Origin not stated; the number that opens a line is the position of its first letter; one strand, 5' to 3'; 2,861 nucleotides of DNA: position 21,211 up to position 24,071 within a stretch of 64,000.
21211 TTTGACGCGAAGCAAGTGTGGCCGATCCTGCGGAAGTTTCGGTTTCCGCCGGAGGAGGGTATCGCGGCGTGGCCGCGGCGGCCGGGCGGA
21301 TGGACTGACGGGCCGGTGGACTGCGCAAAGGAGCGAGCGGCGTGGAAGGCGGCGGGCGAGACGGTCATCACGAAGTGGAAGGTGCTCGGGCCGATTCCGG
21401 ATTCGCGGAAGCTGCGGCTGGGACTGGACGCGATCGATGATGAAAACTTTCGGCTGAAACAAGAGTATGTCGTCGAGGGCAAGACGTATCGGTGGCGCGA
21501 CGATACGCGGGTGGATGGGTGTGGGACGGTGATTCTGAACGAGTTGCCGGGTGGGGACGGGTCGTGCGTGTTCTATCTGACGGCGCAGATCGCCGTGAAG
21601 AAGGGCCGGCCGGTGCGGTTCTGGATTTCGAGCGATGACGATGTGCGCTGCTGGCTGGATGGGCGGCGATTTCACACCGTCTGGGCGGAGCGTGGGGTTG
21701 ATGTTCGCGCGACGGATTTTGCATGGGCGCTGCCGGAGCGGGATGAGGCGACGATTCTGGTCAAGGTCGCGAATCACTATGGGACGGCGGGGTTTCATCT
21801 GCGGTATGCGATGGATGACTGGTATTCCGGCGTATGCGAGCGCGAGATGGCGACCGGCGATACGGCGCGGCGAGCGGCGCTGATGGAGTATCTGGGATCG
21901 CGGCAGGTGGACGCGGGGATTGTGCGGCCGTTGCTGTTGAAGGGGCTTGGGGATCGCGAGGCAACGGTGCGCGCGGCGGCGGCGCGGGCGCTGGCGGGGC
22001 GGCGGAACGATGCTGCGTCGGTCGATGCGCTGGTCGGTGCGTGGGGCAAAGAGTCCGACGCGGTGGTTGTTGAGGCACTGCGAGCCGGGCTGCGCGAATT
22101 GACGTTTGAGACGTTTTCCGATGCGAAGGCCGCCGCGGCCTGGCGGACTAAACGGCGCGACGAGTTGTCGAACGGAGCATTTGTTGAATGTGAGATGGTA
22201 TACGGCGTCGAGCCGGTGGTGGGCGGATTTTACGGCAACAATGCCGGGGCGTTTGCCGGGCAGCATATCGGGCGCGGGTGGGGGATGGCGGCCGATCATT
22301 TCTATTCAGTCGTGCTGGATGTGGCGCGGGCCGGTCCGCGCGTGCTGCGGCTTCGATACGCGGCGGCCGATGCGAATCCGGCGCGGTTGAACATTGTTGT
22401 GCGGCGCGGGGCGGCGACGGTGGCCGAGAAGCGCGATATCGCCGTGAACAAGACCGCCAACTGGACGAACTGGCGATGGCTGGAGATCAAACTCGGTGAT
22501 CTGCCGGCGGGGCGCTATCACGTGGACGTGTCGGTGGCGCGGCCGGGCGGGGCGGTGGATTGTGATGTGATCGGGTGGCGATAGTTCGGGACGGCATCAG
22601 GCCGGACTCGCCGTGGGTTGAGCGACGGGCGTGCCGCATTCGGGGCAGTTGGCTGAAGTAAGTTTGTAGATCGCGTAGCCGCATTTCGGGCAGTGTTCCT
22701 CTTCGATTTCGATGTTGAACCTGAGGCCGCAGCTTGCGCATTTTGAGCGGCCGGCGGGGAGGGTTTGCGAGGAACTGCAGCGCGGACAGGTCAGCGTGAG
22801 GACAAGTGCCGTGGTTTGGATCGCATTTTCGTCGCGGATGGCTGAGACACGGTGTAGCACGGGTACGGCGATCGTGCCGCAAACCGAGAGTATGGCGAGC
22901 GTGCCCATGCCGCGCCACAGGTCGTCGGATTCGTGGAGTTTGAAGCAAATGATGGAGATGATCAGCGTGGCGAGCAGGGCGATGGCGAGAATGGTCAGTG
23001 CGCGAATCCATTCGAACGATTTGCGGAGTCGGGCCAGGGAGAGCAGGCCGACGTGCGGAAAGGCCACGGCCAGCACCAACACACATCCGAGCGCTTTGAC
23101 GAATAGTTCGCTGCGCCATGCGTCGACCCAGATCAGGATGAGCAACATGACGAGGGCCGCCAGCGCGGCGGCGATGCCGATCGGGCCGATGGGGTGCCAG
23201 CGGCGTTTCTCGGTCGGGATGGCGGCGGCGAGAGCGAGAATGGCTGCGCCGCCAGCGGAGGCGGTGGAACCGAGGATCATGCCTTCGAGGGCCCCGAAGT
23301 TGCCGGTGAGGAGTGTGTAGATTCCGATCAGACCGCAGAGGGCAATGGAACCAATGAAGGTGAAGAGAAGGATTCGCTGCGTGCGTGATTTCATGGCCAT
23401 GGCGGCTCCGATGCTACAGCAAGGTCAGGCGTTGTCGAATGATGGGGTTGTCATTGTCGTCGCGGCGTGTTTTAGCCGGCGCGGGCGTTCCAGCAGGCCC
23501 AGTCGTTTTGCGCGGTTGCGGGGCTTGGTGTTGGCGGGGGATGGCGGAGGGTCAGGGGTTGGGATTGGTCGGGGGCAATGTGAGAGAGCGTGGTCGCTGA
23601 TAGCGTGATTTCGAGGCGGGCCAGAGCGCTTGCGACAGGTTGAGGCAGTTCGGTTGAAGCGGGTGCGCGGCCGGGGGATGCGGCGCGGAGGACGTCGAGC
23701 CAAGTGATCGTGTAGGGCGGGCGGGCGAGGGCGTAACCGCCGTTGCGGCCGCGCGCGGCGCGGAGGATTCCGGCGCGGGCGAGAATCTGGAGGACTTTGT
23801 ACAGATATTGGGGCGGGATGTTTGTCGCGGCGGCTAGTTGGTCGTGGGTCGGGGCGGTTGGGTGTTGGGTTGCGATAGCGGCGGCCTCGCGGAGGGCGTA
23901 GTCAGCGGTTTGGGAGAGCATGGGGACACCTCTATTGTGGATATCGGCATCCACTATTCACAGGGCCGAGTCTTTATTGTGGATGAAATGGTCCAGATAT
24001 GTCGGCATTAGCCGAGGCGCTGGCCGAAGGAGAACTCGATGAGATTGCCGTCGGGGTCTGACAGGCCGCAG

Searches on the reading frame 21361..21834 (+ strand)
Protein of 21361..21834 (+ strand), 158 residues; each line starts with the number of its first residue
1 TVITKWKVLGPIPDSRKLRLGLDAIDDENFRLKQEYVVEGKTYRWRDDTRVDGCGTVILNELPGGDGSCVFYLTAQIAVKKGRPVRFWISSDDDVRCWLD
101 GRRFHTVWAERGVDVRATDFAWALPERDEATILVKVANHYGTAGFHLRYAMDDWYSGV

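Call 52: search_protein_families(library=pfam, max_evalue=10, proteins=[window:21361-21834:+])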
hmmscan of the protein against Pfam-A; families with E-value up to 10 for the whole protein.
seq(158 aa): 0 families

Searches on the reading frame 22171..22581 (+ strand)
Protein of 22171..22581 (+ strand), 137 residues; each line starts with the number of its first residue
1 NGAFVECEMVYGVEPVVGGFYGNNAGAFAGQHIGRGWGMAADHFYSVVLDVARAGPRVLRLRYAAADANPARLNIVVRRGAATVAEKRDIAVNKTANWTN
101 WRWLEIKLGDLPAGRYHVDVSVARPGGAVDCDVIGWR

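Call 52: search_protein_families(library=pfam, max_evalue=10, proteins=[window:22171-22581:+])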
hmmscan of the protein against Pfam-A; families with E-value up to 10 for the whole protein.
seq(137 aa): 1 family
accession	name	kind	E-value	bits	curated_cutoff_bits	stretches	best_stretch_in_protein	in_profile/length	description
PF03422.21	CBM_6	-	0.03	15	28.9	1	49-121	39-107/125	Carbohydrate binding module (family 6)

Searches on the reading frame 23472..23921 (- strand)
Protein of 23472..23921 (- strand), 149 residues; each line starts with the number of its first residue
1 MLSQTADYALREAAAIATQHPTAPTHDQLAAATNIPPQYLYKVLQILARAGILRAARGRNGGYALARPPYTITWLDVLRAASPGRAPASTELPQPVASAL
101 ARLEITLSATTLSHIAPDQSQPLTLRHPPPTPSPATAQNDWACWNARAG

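Call 46: search_protein_families(library=pfam, max_evalue=0.001, proteins=[window:23472-23921:-])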
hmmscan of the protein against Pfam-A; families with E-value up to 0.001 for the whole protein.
window:23472-23921:- (149 aa): 1 family
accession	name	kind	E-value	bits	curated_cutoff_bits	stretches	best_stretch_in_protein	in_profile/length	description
PF02082.26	Rrf2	-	2.9e-20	73.2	30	1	2-84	1-84/132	Iron-dependent Transcriptional regulator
